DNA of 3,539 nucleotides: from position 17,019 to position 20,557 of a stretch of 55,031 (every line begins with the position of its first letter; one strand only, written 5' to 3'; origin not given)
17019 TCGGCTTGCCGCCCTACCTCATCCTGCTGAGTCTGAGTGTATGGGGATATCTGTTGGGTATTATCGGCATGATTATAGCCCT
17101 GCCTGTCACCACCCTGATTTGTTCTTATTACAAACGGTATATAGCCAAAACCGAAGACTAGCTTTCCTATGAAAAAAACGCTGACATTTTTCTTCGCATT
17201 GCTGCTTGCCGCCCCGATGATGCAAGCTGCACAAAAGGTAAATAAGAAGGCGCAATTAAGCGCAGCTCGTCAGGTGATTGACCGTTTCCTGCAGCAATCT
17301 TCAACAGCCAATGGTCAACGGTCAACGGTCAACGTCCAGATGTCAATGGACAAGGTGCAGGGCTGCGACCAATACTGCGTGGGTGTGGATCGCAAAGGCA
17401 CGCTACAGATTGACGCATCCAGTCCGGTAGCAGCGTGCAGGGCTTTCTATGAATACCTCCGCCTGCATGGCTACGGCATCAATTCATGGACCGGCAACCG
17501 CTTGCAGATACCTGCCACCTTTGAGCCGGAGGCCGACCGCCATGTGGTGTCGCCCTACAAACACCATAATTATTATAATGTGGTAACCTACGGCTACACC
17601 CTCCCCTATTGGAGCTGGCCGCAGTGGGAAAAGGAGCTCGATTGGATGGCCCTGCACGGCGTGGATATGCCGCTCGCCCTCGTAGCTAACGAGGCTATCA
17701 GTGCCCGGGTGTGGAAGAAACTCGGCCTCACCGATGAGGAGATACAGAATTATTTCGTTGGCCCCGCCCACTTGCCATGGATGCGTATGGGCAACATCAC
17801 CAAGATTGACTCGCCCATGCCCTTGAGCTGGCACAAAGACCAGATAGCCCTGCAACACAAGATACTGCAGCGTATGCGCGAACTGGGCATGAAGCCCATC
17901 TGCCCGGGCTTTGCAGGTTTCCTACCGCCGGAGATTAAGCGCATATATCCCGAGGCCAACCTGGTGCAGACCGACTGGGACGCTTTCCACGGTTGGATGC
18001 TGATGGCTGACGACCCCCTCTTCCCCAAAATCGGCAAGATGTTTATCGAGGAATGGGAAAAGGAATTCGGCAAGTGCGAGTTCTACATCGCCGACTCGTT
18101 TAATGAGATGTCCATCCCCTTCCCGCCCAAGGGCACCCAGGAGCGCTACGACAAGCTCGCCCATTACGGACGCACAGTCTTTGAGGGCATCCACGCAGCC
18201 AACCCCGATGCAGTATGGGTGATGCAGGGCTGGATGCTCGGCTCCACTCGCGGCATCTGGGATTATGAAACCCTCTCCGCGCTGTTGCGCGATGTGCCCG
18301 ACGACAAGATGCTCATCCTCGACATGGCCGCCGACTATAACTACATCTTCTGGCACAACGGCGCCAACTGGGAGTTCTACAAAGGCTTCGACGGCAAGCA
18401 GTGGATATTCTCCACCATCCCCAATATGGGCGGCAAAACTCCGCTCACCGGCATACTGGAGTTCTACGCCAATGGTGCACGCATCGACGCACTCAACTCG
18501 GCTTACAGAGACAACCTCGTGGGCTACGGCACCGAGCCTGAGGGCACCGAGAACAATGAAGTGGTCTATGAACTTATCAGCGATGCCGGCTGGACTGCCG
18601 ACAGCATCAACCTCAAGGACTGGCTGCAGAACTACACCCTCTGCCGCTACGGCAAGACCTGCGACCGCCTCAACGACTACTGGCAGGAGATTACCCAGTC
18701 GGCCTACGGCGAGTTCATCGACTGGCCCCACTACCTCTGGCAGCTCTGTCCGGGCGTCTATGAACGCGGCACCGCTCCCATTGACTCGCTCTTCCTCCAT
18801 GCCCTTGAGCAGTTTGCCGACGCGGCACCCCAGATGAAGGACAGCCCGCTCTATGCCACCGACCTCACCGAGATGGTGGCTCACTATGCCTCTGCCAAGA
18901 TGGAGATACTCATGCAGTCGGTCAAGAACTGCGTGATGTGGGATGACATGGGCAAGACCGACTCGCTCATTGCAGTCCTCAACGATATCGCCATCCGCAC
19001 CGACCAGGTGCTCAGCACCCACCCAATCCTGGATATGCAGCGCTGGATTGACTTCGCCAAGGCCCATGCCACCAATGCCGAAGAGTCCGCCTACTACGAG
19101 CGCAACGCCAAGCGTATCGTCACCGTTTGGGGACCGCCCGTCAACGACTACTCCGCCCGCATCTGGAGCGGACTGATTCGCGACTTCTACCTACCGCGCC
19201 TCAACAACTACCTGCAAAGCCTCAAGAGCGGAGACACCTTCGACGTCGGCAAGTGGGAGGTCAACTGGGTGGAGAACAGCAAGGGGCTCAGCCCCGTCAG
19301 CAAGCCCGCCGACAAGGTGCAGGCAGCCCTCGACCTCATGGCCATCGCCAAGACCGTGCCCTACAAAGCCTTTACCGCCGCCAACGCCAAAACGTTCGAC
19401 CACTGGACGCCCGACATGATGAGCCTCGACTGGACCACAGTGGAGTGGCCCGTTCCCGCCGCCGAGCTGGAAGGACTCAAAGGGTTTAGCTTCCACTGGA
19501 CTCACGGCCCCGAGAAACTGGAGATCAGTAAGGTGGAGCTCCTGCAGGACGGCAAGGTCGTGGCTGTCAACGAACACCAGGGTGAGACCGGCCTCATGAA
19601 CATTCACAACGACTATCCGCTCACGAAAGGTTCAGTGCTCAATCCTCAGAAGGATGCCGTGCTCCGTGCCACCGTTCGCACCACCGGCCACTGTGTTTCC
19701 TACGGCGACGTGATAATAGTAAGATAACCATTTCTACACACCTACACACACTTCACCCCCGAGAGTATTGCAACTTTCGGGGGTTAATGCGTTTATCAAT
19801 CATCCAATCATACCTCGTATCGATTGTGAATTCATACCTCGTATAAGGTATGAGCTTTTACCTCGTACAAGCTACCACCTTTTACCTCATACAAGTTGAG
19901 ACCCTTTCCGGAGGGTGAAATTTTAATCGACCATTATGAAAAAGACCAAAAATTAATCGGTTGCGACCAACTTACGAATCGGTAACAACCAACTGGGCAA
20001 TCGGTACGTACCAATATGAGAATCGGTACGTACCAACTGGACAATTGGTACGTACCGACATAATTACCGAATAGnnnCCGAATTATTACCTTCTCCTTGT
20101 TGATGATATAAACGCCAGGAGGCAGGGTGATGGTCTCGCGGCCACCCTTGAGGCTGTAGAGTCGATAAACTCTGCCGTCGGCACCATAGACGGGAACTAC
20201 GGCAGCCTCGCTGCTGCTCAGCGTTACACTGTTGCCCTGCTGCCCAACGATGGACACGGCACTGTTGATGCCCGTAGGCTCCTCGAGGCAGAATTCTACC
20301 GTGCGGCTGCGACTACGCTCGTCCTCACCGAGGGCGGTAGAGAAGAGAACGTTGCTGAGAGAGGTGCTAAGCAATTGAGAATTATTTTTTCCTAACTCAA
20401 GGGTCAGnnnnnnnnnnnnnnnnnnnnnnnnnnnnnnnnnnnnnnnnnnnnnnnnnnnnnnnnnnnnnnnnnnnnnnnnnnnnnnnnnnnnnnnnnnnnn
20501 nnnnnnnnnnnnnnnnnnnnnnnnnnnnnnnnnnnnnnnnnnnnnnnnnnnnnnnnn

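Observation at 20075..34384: SusC/SusD locus whose downstream cargo is CotH-kinase-like, dockerin and cohesin-like T9SS proteins rather than carbohydrate-active enzymes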

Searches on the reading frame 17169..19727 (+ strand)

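Call 22: search_protein_families(library=pfam, proteins=[window:17169-19727:+], max_evalue=0.001)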
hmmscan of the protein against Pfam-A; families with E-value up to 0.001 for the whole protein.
window:17169-19727:+ (852 aa): 3 families
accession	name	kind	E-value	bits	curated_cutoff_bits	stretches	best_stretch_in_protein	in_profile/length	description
PF05089.18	NAGLU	-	4.6e-115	384.6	25.5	1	135-476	3-335/336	Alpha-N-acetylglucosaminidase (NAGLU) tim-barrel domain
PF12972.12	NAGLU_C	-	2.5e-40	139.3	25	1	485-722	1-264/268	Alpha-N-acetylglucosaminidase (NAGLU) C-terminal domain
PF12971.12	NAGLU_N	-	9.8e-09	35.4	28.3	1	32-117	2-79/82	Alpha-N-acetylglucosaminidase (NAGLU) N-terminal domain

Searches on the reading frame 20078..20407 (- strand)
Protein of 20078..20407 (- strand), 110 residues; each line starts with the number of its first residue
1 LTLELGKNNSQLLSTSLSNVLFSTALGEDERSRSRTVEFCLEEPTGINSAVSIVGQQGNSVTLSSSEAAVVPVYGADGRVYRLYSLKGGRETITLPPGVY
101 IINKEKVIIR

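Call 56: search_protein_families(library=ncbifam, alignment_id=A2, max_evalue=0.05)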
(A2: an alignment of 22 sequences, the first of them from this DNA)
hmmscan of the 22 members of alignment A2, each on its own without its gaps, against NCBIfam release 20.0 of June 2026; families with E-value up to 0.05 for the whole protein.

A. member 1, seq(110 aa): 1 family
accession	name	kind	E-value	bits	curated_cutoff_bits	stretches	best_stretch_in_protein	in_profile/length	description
TIGR04183.1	Por_Secre_tail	domain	0.0022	17.9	23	1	59-103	11-57/72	T9SS type A sorting domain-containing protein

B. families by the number of members that match (of 22 scanned): 7 families
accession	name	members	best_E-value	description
TIGR04183.1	Por_Secre_tail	15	5.6e-06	T9SS type A sorting domain-containing protein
NF052644.1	T9SS_DNase_Rie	2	2.8e-05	T9SS-dependent surface endonuclease, AS87_RS02955 family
NF009120.0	PRK12472.1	1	9.4e-05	hypothetical protein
NF052506.1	PA5033_fam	1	0.0071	PA5033 family protein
NF009983.0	PRK13449.1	1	0.0079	ATP synthase F1 subunit epsilon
NF052337.1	tail_tube_6XGR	1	0.02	phage tail tube protein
NF003057.0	PRK03975.1-5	1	0.037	putative transcriptional regulator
